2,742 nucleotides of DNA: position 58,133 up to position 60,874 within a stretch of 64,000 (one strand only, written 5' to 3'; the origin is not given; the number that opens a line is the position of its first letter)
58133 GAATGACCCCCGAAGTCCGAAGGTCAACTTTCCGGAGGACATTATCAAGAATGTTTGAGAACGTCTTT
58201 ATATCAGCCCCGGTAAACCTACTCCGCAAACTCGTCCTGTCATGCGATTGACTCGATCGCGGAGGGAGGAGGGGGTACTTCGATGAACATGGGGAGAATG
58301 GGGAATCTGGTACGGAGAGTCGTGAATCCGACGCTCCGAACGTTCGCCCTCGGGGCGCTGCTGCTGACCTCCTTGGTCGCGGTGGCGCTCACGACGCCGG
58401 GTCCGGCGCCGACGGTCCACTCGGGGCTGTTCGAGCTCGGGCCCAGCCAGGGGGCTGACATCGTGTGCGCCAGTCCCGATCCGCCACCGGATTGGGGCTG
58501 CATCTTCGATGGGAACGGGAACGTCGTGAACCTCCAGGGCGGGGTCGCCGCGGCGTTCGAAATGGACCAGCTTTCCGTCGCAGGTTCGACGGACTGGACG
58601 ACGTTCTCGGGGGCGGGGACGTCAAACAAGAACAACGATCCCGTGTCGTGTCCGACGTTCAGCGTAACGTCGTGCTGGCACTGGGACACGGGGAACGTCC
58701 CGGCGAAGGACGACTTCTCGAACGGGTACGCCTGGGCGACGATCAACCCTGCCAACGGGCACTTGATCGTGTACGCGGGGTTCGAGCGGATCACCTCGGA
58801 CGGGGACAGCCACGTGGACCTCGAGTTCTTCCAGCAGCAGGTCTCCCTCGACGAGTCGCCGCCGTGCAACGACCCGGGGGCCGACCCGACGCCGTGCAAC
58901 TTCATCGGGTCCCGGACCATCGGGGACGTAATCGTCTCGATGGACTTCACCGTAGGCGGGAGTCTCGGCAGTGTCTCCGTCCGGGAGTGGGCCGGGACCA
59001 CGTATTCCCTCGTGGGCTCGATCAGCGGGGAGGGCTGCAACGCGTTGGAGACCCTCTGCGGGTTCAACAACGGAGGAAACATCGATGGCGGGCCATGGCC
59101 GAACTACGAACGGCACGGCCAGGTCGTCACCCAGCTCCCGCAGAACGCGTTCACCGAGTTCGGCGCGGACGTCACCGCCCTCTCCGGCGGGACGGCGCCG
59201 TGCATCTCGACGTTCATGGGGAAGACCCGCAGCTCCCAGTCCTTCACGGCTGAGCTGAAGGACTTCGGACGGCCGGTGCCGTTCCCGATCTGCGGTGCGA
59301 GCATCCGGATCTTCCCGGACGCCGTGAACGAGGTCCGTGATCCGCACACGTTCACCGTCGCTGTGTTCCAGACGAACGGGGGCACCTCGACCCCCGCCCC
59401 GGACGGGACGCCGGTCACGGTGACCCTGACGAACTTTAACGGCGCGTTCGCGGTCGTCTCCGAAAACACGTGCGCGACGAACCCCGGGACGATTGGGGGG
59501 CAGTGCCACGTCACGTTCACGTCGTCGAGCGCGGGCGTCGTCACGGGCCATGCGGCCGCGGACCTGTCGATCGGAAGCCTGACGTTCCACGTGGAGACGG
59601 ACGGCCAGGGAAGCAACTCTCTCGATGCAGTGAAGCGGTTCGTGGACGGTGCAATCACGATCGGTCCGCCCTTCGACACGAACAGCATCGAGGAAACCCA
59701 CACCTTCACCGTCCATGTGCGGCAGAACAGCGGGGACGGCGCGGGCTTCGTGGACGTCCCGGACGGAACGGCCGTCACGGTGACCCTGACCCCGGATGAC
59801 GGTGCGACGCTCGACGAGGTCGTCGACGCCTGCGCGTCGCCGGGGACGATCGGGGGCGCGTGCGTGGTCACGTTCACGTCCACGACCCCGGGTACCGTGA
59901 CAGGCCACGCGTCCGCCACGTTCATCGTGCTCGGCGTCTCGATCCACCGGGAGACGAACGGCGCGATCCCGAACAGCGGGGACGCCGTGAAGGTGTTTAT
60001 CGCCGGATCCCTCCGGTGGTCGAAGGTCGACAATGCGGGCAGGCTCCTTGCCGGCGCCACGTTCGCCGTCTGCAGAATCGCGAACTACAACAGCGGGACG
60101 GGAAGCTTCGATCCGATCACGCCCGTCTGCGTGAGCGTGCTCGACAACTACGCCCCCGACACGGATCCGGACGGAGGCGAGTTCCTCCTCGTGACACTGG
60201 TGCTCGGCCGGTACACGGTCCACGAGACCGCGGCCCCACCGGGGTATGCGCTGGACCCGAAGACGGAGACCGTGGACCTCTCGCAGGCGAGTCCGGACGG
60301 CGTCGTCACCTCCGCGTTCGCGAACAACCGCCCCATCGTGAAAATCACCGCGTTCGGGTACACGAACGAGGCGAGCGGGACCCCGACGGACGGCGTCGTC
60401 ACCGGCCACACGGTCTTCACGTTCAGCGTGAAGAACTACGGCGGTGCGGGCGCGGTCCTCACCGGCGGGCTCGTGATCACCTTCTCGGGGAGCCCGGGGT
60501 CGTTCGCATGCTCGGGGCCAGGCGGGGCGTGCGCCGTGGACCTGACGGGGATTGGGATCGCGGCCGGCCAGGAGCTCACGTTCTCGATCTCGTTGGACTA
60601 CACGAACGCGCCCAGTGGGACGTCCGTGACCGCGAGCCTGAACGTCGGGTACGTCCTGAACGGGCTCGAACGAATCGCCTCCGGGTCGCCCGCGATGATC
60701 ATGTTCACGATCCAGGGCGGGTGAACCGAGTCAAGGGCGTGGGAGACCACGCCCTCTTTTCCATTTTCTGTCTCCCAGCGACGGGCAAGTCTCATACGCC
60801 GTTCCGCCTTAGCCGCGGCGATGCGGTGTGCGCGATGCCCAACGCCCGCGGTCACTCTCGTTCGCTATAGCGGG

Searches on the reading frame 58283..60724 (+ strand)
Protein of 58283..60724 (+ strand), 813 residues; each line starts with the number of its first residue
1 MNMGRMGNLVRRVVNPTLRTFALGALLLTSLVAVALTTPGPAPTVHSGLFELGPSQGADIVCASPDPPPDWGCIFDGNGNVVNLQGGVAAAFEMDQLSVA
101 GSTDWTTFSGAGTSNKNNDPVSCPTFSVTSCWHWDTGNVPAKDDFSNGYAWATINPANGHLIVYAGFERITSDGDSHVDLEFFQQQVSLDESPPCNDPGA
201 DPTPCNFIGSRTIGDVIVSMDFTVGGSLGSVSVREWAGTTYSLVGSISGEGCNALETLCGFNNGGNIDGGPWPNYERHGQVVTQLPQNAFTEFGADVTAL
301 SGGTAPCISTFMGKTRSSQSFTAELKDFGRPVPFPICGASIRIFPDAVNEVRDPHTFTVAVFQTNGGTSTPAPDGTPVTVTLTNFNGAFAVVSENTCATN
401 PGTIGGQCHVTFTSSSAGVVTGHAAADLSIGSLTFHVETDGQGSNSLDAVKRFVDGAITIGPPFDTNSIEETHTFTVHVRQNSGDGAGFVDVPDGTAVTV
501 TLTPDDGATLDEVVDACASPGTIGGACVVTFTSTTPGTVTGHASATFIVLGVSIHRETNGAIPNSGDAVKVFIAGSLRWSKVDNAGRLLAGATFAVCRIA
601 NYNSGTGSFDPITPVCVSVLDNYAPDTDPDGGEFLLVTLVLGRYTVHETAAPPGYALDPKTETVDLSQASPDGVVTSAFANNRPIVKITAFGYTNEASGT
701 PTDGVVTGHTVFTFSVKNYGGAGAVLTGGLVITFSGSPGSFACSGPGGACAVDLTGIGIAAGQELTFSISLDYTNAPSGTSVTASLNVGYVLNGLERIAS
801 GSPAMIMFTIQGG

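Call 50: search_protein_families(library=pfam, proteins=[window:58283-60724:+], max_evalue=0.00001)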
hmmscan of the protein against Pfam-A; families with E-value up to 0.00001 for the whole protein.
window:58283-60724:+ (813 aa): 1 family
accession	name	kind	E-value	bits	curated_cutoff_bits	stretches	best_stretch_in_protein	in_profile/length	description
PF17802.7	SpaA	-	1.4e-09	38.4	23.1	1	575-675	1-85/91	Prealbumin-like fold domain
